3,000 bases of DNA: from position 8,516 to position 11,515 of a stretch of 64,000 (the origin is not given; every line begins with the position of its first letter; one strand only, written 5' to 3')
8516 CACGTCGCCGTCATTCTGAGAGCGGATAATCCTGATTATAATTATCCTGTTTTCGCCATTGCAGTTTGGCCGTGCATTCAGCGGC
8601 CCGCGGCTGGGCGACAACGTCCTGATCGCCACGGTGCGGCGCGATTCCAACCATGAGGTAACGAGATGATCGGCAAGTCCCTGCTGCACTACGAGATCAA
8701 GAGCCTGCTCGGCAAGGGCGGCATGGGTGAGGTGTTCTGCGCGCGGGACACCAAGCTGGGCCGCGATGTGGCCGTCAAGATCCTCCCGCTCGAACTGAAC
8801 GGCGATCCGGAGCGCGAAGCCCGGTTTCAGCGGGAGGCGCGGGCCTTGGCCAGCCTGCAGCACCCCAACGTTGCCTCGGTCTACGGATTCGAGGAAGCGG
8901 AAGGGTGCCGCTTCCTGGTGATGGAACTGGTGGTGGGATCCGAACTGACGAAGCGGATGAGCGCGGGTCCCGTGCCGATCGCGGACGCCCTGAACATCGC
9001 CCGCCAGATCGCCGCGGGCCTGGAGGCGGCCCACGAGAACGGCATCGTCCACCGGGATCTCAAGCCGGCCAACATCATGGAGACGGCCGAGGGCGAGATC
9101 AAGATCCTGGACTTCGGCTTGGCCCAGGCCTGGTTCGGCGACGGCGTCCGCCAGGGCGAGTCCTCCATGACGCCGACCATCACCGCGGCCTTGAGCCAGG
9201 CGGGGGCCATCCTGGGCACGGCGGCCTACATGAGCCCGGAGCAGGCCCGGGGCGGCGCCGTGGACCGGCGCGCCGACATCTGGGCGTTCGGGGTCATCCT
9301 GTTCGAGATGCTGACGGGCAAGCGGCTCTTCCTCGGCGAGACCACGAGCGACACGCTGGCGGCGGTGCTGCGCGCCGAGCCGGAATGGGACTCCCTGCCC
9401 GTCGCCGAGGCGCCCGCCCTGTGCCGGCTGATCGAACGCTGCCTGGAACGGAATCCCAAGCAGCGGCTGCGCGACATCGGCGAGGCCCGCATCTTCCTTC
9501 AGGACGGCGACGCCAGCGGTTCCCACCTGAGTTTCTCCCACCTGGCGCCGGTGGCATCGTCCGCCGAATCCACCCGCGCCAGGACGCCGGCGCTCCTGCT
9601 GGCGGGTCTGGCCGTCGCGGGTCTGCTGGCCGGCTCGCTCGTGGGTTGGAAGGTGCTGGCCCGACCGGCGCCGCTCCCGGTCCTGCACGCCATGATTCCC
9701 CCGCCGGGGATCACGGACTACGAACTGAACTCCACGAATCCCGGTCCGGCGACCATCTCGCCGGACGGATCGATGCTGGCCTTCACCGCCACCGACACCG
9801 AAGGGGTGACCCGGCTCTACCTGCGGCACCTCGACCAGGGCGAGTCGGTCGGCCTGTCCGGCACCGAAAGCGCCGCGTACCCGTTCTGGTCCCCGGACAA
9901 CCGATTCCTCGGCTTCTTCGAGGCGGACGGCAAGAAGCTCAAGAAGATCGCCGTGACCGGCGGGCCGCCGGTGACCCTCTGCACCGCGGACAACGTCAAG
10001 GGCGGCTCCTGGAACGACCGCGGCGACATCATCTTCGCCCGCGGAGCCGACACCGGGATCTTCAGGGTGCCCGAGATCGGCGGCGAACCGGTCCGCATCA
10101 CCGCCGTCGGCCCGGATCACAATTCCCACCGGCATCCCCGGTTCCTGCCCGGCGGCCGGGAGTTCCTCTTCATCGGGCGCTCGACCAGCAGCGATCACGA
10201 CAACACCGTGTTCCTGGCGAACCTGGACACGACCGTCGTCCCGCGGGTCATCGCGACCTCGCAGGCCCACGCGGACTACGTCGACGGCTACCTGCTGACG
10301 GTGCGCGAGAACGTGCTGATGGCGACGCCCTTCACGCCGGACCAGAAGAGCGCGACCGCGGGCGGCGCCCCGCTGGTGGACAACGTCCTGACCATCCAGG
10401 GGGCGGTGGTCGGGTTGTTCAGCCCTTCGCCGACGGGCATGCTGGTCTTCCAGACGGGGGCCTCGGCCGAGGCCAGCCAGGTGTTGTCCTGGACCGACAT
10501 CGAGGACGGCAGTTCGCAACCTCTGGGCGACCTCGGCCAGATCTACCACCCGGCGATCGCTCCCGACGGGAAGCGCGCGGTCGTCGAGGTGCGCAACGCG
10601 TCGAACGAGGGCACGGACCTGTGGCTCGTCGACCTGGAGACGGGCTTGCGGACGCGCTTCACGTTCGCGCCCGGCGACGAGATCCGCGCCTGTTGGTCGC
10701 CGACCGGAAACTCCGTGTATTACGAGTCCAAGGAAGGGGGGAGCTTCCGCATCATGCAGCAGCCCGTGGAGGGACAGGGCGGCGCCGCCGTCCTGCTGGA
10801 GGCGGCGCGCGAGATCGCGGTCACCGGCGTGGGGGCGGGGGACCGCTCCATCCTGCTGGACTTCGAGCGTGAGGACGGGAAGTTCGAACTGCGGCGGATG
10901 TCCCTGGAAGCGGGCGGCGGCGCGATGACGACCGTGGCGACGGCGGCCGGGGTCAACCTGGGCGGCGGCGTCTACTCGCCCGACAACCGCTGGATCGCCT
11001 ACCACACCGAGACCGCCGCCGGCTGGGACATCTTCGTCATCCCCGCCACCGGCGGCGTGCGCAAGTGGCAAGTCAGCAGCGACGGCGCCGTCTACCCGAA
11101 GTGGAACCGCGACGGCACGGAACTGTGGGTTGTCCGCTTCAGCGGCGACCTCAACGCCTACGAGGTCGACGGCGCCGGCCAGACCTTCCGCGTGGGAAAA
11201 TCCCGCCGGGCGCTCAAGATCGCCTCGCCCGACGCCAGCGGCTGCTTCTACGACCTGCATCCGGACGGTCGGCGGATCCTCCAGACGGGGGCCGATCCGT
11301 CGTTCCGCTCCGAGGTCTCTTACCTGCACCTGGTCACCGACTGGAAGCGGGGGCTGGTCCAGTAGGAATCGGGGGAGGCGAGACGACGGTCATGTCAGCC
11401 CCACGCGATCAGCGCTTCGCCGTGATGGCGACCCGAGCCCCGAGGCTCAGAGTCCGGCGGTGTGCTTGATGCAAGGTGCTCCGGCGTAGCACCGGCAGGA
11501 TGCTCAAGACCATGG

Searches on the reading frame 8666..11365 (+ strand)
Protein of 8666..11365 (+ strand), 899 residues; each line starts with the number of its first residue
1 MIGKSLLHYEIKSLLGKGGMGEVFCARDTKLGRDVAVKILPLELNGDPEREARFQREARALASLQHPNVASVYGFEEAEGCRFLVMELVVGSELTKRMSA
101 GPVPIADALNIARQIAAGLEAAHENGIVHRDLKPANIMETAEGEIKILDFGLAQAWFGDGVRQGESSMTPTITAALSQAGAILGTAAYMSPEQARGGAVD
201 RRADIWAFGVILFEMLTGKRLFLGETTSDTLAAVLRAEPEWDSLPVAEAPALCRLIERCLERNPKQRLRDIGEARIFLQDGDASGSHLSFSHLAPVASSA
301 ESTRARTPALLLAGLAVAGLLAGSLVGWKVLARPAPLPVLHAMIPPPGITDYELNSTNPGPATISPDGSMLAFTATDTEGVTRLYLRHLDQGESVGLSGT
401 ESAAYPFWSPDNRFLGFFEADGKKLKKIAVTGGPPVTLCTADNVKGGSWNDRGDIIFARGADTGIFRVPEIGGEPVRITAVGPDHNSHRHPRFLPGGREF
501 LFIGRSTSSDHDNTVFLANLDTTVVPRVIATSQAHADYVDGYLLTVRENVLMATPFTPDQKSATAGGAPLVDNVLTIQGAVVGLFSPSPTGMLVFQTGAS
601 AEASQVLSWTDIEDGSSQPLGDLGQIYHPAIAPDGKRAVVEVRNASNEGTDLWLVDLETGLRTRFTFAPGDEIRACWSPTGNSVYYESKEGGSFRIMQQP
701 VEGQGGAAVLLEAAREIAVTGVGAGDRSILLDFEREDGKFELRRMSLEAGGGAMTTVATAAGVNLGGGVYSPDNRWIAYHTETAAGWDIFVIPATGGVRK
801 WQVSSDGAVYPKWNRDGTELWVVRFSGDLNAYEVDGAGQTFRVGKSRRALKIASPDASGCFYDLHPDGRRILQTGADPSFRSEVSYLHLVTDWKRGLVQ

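Call 8: search_protein_families(library=pfam, proteins=[window:8666-11365:+], max_evalue=0.01)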
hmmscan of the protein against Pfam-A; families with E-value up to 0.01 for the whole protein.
window:8666-11365:+ (899 aa): 6 families
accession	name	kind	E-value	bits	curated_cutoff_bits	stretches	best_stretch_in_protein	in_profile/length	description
PF00069.31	Pkinase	-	2.8e-50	171.6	31.7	1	9-268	1-252/263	Protein kinase domain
PF07714.23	PK_Tyr_Ser-Thr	-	2.3e-34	119.3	23.1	1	11-268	3-249/258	Protein tyrosine and serine/threonine kinase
PF07676.18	PD40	-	1e-14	54.5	20.9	1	663-696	2-36/38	WD40-like Beta Propeller Repeat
PF03109.22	ABC1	-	1.7e-07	31.1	22.9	1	49-154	111-215/244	ABC1 atypical kinase-like domain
PF01636.29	APH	-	4.9e-06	26.9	23.2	1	106-153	148-197/239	Phosphotransferase enzyme family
PF00930.27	DPPIV_N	-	0.00017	20.9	22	0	365-406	109-149/354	Dipeptidyl peptidase IV (DPP IV) N-terminal region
